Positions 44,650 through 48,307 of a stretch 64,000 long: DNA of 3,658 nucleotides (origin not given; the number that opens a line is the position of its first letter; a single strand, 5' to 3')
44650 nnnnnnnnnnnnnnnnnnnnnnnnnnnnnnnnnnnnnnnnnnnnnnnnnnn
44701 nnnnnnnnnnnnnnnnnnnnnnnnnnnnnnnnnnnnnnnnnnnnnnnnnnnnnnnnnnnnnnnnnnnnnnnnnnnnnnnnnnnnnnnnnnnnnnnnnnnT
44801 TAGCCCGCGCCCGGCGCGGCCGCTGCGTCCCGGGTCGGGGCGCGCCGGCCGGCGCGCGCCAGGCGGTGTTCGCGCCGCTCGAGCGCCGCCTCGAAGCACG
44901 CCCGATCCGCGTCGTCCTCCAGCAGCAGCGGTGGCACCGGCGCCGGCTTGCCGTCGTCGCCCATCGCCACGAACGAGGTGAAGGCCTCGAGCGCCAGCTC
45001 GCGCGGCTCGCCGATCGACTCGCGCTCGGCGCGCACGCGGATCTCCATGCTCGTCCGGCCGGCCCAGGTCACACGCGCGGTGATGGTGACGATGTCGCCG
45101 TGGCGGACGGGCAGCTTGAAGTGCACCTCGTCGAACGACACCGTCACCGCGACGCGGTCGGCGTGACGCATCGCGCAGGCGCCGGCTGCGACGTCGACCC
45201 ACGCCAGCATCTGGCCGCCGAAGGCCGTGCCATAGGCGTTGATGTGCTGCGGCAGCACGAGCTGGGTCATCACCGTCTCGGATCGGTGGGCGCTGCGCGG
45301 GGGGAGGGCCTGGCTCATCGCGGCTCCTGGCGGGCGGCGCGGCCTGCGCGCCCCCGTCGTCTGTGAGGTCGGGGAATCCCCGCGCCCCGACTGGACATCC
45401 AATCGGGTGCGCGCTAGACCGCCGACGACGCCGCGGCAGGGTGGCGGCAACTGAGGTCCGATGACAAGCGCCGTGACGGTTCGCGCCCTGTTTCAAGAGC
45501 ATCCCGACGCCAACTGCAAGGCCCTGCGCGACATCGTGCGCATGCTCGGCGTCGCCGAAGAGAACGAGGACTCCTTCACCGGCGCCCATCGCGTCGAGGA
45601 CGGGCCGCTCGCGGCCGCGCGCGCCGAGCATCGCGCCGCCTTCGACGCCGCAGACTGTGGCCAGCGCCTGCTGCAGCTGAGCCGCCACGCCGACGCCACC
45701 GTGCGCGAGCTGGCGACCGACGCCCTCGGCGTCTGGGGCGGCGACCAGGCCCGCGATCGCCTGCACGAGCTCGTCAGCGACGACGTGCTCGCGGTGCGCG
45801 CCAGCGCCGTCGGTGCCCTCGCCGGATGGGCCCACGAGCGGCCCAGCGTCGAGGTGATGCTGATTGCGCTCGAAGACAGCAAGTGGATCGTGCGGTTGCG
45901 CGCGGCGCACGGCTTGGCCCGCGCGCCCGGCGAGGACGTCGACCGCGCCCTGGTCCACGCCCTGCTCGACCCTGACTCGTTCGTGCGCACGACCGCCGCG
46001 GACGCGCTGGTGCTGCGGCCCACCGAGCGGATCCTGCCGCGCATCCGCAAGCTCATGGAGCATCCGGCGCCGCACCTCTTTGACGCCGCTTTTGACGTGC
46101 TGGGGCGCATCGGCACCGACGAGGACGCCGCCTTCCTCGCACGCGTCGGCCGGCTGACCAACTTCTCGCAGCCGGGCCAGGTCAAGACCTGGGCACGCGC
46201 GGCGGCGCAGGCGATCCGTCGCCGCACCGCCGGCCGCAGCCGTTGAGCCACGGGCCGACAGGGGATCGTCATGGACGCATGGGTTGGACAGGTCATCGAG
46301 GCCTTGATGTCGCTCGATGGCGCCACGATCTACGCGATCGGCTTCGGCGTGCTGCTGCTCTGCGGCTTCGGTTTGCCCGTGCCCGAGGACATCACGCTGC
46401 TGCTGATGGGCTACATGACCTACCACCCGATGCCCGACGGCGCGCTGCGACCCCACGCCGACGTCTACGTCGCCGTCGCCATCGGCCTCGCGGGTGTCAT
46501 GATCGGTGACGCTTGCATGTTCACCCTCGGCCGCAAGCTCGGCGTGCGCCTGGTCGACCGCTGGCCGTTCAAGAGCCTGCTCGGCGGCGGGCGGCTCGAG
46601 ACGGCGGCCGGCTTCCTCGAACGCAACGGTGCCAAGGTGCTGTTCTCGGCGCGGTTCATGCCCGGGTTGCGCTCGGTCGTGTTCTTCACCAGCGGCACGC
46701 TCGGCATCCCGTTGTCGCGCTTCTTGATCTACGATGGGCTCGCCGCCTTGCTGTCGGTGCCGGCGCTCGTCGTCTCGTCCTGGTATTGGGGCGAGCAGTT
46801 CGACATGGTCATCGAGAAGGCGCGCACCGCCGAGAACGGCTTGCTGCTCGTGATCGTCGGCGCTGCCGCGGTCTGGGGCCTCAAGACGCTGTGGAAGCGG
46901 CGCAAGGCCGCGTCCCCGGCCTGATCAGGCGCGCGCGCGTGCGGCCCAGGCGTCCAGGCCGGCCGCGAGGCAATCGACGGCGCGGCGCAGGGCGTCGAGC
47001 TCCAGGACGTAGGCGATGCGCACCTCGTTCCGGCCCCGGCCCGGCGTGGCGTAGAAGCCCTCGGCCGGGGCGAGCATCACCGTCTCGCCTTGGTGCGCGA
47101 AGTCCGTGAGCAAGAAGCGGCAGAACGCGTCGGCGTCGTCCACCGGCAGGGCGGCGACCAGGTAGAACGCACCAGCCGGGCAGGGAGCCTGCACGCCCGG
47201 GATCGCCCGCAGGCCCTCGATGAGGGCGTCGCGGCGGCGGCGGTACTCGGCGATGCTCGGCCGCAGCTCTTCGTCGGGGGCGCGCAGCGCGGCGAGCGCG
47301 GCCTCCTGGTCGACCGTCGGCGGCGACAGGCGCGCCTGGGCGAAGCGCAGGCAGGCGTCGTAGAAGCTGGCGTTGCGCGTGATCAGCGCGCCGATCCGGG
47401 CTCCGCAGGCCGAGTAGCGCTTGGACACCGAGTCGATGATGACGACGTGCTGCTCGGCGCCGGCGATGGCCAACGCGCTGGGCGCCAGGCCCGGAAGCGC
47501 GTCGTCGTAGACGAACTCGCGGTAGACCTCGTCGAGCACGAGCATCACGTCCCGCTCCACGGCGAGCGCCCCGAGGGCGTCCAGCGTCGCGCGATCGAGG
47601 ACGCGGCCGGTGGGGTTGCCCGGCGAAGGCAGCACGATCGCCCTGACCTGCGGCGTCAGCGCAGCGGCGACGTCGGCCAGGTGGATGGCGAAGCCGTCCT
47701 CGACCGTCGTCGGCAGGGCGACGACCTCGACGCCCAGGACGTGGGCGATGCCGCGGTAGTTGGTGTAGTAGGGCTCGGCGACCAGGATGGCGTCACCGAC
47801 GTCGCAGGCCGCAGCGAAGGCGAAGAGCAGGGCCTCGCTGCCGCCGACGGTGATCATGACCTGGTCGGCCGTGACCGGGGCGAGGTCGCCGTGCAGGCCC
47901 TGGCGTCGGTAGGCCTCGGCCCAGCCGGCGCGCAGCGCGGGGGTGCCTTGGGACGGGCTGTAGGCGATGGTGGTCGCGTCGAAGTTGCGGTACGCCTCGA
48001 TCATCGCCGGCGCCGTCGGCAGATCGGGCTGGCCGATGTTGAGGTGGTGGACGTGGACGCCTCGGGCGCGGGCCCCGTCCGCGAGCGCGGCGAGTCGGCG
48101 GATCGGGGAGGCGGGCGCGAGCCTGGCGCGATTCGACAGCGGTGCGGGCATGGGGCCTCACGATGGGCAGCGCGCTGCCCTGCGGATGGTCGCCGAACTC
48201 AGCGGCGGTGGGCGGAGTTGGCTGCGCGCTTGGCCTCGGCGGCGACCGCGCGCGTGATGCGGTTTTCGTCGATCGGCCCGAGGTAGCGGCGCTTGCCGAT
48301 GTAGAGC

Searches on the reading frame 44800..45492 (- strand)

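Call 54: search_protein_families(library=pfam, proteins=[window:44800-45492:-], max_evalue=0.00001)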
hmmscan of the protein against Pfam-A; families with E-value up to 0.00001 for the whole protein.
window:44800-45492:- (230 aa): 1 family
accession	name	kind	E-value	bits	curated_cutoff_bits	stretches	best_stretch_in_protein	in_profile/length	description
PF03061.28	4HBT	-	3.9e-21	75.6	20.6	1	87-161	1-76/79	Thioesterase superfamily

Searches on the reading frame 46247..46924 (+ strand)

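Call 54: search_protein_families(library=pfam, proteins=[window:46247-46924:+], max_evalue=0.00001)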
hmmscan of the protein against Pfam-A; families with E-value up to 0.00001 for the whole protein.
window:46247-46924:+ (225 aa): 1 family
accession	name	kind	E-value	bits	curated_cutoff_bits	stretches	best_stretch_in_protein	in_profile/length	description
PF09335.16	VTT_dom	-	3.9e-14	53.6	33.9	1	45-176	1-119/123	VTT domain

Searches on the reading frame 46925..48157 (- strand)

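Call 54: search_protein_families(library=pfam, proteins=[window:46925-48157:-], max_evalue=0.00001)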
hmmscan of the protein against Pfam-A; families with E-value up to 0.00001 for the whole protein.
window:46925-48157:- (410 aa): 1 family
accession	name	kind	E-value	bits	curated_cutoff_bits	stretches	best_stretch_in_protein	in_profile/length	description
PF00155.27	Aminotran_1_2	-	4.2e-49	168.1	19.7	1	37-385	4-349/361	Aminotransferase class I and II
